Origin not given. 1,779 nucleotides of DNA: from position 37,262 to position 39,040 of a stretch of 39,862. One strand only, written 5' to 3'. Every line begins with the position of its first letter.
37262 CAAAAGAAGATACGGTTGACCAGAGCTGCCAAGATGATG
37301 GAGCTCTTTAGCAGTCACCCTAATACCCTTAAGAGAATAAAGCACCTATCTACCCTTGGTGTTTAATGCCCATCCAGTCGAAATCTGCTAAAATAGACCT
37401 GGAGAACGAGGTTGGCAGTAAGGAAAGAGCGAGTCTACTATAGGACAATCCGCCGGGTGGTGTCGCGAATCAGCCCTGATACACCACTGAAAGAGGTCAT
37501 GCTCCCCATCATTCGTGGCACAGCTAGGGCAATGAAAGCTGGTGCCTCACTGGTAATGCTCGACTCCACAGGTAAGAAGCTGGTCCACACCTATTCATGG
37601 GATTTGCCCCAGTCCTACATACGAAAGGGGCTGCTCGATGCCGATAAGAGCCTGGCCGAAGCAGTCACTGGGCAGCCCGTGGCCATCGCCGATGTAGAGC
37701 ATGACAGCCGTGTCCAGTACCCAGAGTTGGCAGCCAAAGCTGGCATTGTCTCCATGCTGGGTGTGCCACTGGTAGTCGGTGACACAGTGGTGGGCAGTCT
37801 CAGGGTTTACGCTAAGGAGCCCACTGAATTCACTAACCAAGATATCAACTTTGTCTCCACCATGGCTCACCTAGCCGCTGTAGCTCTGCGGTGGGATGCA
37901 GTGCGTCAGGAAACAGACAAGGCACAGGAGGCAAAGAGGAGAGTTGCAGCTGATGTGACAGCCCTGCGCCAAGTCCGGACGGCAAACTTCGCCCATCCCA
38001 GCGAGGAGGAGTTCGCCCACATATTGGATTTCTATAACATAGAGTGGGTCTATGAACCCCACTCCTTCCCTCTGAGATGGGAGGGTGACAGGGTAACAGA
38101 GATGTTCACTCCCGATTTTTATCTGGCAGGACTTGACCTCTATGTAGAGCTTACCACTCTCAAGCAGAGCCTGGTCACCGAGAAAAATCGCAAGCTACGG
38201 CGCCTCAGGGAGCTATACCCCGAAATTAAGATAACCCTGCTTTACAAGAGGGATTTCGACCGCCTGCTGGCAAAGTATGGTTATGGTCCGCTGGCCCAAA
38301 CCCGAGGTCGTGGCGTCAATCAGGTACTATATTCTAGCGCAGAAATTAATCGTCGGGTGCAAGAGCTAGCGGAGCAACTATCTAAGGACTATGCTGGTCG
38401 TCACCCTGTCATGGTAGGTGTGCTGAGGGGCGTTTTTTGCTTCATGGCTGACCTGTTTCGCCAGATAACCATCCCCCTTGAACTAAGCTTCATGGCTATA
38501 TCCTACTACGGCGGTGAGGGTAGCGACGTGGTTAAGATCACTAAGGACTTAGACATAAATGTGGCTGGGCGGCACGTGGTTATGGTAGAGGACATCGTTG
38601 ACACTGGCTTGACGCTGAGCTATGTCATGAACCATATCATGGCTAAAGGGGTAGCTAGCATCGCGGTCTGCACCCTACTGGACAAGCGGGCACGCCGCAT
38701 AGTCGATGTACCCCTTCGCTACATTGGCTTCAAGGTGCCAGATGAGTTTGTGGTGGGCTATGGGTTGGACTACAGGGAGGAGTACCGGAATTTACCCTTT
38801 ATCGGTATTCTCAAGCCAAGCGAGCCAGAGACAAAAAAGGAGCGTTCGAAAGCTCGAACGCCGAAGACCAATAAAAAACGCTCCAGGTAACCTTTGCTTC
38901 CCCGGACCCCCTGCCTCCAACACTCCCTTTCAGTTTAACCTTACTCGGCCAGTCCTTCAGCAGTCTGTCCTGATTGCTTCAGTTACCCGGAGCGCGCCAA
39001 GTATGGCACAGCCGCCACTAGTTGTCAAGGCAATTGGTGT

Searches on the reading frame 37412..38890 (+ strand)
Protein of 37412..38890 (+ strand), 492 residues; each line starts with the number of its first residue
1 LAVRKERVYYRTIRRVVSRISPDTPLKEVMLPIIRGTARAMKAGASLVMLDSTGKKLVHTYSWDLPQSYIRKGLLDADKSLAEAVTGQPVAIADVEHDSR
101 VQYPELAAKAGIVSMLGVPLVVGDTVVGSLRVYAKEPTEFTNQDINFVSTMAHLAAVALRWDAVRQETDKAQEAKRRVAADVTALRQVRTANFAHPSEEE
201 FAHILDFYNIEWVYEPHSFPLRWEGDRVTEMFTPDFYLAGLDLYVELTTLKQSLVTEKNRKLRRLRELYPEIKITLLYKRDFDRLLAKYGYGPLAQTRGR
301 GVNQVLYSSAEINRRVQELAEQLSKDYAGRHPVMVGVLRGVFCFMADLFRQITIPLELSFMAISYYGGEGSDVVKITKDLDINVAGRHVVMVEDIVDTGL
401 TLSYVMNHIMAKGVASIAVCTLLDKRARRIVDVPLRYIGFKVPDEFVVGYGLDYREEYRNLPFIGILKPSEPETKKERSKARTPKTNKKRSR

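Call 7: search_protein_families(library=ncbifam, proteins=[window:37412-38890:+], max_evalue=0.00001)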
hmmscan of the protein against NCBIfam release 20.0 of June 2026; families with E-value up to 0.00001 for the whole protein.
window:37412-38890:+ (492 aa): 7 families
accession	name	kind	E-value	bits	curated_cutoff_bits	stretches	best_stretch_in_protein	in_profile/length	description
TIGR01203.1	HGPRTase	equivalog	1.3e-54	184.5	150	1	305-467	1-166/167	hypoxanthine phosphoribosyltransferase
NF006605.0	PRK09162.1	equivalog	1.4e-33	115.8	181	1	304-468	15-181/183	hypoxanthine-guanine phosphoribosyltransferase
TIGR01251.1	ribP_PPkin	subfamily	1.1e-06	27.8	113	1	377-421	201-245/309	ribose-phosphate diphosphokinase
NF003545.0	PRK05205.1-1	equivalog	1.7e-06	27.6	140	1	313-430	7-134/171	bifunctional pyr operon transcriptional regulator/uracil phosphoribosyltransferase PyrR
NF003548.0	PRK05205.1-4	equivalog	3.3e-06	27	218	1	358-443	63-147/173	bifunctional pyr operon transcriptional regulator/uracil phosphoribosyltransferase PyrR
TIGR01367.1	pyrE_Therm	equivalog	4.2e-06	26.5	150.25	1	370-435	90-156/187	orotate phosphoribosyltransferase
TIGR01817.1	nifA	equivalog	8.2e-06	24.9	528.85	0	38-181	34-181/534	nif-specific transcriptional activator NifA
